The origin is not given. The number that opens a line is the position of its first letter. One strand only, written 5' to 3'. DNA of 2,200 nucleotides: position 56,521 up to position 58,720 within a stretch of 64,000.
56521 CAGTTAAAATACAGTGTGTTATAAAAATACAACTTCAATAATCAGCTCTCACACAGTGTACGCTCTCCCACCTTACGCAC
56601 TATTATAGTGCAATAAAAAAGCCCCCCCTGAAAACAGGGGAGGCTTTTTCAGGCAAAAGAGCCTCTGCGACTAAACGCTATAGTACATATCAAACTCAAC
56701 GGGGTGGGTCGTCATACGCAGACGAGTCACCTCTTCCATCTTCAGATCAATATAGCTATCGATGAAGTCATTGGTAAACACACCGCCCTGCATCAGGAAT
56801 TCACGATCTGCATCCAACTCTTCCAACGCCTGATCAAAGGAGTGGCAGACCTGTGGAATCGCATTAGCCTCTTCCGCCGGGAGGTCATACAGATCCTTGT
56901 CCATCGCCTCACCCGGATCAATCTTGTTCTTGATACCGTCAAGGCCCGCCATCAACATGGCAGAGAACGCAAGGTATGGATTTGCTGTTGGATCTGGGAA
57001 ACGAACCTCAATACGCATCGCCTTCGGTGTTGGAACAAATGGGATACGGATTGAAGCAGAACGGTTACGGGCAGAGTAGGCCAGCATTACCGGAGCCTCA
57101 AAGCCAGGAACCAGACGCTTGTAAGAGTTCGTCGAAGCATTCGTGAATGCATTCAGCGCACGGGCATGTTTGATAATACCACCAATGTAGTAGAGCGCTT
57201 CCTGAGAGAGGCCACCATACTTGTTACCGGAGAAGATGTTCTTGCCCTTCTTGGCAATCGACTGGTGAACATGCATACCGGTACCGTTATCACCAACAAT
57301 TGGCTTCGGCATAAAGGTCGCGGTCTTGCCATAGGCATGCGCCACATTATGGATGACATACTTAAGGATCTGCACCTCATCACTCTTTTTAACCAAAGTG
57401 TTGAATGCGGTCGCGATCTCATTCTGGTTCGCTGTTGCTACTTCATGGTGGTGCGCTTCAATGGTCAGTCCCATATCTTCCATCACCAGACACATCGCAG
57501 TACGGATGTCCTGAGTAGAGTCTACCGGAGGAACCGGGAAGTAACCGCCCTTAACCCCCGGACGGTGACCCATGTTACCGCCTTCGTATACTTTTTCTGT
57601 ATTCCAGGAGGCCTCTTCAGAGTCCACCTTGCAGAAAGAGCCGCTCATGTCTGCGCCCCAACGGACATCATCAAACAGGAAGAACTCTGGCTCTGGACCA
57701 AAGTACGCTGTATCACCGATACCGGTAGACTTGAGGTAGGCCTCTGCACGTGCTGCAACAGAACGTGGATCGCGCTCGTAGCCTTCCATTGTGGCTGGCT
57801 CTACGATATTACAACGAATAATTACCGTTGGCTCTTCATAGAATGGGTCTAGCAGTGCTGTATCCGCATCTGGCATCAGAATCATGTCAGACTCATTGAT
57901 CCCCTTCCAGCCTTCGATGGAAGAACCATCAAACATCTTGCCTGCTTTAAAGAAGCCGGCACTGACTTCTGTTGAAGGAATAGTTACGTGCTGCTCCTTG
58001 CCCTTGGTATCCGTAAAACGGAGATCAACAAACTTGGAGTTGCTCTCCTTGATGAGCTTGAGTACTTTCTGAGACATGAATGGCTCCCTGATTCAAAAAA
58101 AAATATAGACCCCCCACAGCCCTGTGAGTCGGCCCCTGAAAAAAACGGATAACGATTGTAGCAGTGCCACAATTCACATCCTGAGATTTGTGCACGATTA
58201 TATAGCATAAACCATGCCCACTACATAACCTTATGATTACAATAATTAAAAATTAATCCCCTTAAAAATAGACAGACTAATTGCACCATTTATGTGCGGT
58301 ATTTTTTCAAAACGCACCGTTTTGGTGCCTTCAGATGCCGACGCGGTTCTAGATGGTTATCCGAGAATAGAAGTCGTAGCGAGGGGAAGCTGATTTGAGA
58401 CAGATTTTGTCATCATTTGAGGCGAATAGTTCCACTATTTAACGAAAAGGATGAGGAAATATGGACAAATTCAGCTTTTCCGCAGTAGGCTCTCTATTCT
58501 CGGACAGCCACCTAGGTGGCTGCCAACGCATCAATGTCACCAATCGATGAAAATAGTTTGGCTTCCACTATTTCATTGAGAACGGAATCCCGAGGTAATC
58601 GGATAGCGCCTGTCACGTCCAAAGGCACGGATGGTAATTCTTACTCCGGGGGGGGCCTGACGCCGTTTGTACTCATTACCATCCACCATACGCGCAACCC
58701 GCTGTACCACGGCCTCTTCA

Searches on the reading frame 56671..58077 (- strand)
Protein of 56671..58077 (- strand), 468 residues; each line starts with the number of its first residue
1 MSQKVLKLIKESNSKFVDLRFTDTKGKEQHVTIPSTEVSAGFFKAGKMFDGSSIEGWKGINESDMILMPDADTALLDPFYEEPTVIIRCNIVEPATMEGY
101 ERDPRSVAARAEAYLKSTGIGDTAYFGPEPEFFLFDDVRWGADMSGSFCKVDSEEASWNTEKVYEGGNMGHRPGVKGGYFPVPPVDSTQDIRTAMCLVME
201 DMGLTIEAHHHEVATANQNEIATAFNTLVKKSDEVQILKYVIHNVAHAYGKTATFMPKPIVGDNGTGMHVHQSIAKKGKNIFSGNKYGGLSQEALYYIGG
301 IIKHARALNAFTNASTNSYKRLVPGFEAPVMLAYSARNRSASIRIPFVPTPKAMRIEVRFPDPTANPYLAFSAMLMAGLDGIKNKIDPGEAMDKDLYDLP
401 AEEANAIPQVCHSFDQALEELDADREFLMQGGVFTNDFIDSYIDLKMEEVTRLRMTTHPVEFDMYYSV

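Call 34: find_encoding_contigs(protein=window:56671-58077:-, flank=3000, max_places=6)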
Protein window:56671-58077:- (468 aa): 23 contigs read that carry it; 3 places shown.
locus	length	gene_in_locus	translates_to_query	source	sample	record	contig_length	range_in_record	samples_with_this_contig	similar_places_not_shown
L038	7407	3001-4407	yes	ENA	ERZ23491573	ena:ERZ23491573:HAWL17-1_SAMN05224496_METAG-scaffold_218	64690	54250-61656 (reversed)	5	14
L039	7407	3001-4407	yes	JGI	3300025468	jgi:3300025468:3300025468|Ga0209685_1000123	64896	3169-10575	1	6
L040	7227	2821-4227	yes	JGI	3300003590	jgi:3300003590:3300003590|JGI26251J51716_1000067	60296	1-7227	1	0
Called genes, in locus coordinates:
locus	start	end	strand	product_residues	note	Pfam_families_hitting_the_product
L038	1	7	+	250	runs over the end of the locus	PF08797:HIRAN (weak)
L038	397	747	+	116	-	PF00072:Response_reg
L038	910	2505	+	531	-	PF00795:CN_hydrolase, PF02540:NAD_synthase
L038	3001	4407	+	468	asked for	PF03951:Gln-synt_N, PF00120:Gln-synt_C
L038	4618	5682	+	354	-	PF08448:PAS_4 (weak), PF00512:HisKA, PF02518:HATPase_c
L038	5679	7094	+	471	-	PF00072:Response_reg, PF00158:Sigma54_activat, PF14532:Sigma54_activ_2, PF07728:AAA_5, PF25601:AAA_lid_14, PF02954:HTH_8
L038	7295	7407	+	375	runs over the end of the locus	PF19425:Csd3_N2, PF01551:Peptidase_M23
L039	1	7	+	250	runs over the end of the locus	PF08797:HIRAN (weak)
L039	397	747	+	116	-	PF00072:Response_reg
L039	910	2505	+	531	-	PF00795:CN_hydrolase, PF02540:NAD_synthase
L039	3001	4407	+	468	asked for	PF03951:Gln-synt_N, PF00120:Gln-synt_C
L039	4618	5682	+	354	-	PF08448:PAS_4 (weak), PF00512:HisKA, PF02518:HATPase_c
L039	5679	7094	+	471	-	PF00072:Response_reg, PF00158:Sigma54_activat, PF14532:Sigma54_activ_2, PF07728:AAA_5, PF25601:AAA_lid_14, PF02954:HTH_8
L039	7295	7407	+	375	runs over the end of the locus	PF19425:Csd3_N2, PF01551:Peptidase_M23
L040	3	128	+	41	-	?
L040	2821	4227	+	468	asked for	PF03951:Gln-synt_N, PF00120:Gln-synt_C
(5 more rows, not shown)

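Call 72: list_cluster_members(proteins=[window:56671-58077:-, window:35964-37739:-])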
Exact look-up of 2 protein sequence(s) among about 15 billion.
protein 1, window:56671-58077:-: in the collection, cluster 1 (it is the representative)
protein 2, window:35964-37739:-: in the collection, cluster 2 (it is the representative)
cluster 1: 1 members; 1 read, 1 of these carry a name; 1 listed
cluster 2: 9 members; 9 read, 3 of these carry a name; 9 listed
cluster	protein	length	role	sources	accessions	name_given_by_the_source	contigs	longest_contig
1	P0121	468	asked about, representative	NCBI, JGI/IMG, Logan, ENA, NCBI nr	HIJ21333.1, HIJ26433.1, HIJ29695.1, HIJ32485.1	MAG: glutamate--ammonia ligase [Gammaproteobacteria bacterium] | glutamine synthetase | glutamate--ammonia ligase [Gammaproteobacteria bacterium]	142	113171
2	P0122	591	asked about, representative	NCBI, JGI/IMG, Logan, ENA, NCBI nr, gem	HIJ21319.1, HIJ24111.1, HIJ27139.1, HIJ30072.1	MAG: EAL domain-containing protein [Gammaproteobacteria bacterium] | diguanylate cyclase (GGDEF)-like protein | EAL domain-containing protein [Gammaproteobacteria bacterium]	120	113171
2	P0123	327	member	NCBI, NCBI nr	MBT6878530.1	MAG: diguanylate cyclase, partial [Gammaproteobacteria bacterium] | diguanylate cyclase [Gammaproteobacteria bacterium]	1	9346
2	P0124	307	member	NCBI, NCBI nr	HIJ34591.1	MAG TPA: diguanylate cyclase, partial [Gammaproteobacteria bacterium] | diguanylate cyclase [Gammaproteobacteria bacterium]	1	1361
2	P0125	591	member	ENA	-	-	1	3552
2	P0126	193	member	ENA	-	-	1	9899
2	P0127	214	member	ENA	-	-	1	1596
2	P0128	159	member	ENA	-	-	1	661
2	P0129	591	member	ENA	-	-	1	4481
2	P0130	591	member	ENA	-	-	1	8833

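Call 73: find_encoding_contigs(protein=P0130, flank=3000, max_places=4)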
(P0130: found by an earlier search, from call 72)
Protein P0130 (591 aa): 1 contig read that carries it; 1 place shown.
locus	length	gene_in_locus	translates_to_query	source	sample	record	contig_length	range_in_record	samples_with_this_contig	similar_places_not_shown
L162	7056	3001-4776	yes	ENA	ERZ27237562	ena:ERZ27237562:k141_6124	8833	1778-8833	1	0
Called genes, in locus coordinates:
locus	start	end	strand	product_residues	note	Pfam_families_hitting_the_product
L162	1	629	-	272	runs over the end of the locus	PF03649:UPF0014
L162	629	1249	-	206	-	PF02463:SMC_N (faint), PF00005:ABC_tran, PF13304:AAA_21 (weak)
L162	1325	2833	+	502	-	PF13541:ChlI, PF00158:Sigma54_activat (faint), PF01078:Mg_chelatase, PF07728:AAA_5, PF00493:MCM, PF13335:Mg_chelatase_C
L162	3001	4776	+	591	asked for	PF00072:Response_reg, PF00990:GGDEF, PF00563:EAL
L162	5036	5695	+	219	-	PF00677:Lum_binding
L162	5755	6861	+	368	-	PF00926:DHBP_synthase, PF00925:GTP_cyclohydro2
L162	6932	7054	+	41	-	?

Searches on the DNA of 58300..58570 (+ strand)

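Call 35: search_dna_similar(query=window:58348-58516:+, collection=plasmids, mode=distant, max_evalue=10, max_rows=25)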
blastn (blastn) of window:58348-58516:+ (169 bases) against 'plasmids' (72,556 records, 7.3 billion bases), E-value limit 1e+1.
Records with a match: 2; places in all: 3; records where one place covers at least 80% of the query: 1.
Best place of each record, by identity: 80-90% 1; 60-80% 1.
By first word of the organism name: Pseudomonas 1; Salmonella 1.
By predicted mobility (MOB-suite, as given by PLSDB): conjugative 1; non-mobilizable 1.
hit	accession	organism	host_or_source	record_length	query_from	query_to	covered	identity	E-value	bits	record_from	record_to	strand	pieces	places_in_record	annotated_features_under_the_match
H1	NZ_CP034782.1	Pseudomonas sp. MPC6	-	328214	2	168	99%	78.0%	1e-27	130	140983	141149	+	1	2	none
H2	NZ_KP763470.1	Salmonella enterica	-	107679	79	113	21%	82.9%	6e+0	37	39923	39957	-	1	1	none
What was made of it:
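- On Bacterial MITE (generic class): The plasmid collection gave only one further MITE copy (call 35).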

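Call 36: get_annotated_region(hit=H1, flank=6000)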
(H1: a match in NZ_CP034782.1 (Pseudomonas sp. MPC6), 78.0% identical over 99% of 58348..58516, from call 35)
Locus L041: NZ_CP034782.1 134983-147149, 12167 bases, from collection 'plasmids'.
description: Pseudomonas sp. MPC6 plasmid pMPC6-328K, complete sequence
organism: Pseudomonas sp. MPC6 (NCBI taxid 2498848)
taxonomy: Bacteria; Pseudomonadota; Gammaproteobacteria; Pseudomonadales; Pseudomonadaceae; Pseudomonas; Pseudomonas sp. MPC6
host: -; source: -; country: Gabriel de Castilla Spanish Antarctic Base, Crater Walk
typing (MOB-suite, as given by PLSDB): conjugative; relaxase MOBP; mating-pair formation MPF_I
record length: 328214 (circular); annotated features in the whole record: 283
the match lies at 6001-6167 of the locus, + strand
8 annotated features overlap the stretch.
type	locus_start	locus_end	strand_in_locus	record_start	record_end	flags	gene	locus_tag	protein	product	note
CDS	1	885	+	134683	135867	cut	-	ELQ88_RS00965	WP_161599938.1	MFS transporter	GO:0055085 - transmembrane transport [Evidence IEA]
CDS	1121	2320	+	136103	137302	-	-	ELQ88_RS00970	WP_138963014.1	serine hydrolase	-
CDS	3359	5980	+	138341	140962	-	-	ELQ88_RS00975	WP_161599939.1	LuxR C-terminal-related transcriptional regulator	GO:0006355 - regulation of DNA-templated transcription [Evidence IEA]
CDS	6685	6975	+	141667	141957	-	-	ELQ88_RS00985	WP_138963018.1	hypothetical protein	-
CDS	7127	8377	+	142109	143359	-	-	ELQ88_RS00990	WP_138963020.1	acyl-CoA dehydrogenase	-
CDS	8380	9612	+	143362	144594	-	-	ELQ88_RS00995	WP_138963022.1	thiolase family protein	-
CDS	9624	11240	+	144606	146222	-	-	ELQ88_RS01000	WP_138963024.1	AMP-binding protein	-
CDS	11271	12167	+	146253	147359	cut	-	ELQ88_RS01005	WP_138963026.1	DUF5938 domain-containing protein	-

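Call 38: search_dna_similar(query=L041:5995-6175:+, collection=plasmids, mode=distant, max_evalue=1, max_rows=30)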
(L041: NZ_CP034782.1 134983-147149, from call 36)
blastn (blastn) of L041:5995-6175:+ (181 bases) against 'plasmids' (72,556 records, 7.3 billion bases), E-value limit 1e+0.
Records with a match: 1; places in all: 2; records where one place covers at least 80% of the query: 1.
Best place of each record, by identity: >=99% 1.
By first word of the organism name: Pseudomonas 1.
By predicted mobility (MOB-suite, as given by PLSDB): conjugative 1.
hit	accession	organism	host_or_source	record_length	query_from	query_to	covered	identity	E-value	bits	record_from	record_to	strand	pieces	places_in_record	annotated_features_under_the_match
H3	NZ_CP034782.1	Pseudomonas sp. MPC6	-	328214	1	181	100%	100.0%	2e-87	327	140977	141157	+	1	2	none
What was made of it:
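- Tried and rejected: the plasmid collection (calls 35, 38);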

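Call 60: search_rna_families(source=window, start=58300, end=58570, threshold=evalue, max_evalue=10)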
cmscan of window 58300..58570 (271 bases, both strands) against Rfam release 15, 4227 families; matches with E-value up to 10: 2.
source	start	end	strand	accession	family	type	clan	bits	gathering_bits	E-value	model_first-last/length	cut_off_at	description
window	58328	58421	-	RF00476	snosnR61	Gene; snRNA; snoRNA; CD-box;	CL00051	13.9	45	8.9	1-85/85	no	Small nucleolar RNA snR61/Z1/Z11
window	58453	58534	-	RF02089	CLRN1-AS1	Gene; lncRNA;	-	9.6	48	4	1-79/79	no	CLRN1 antisense RNA 1 conserved region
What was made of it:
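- On Any curated RNA family (Rfam 15): A permissive search of copy B gave only two chance-level hits (E = 4-9, call 60).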
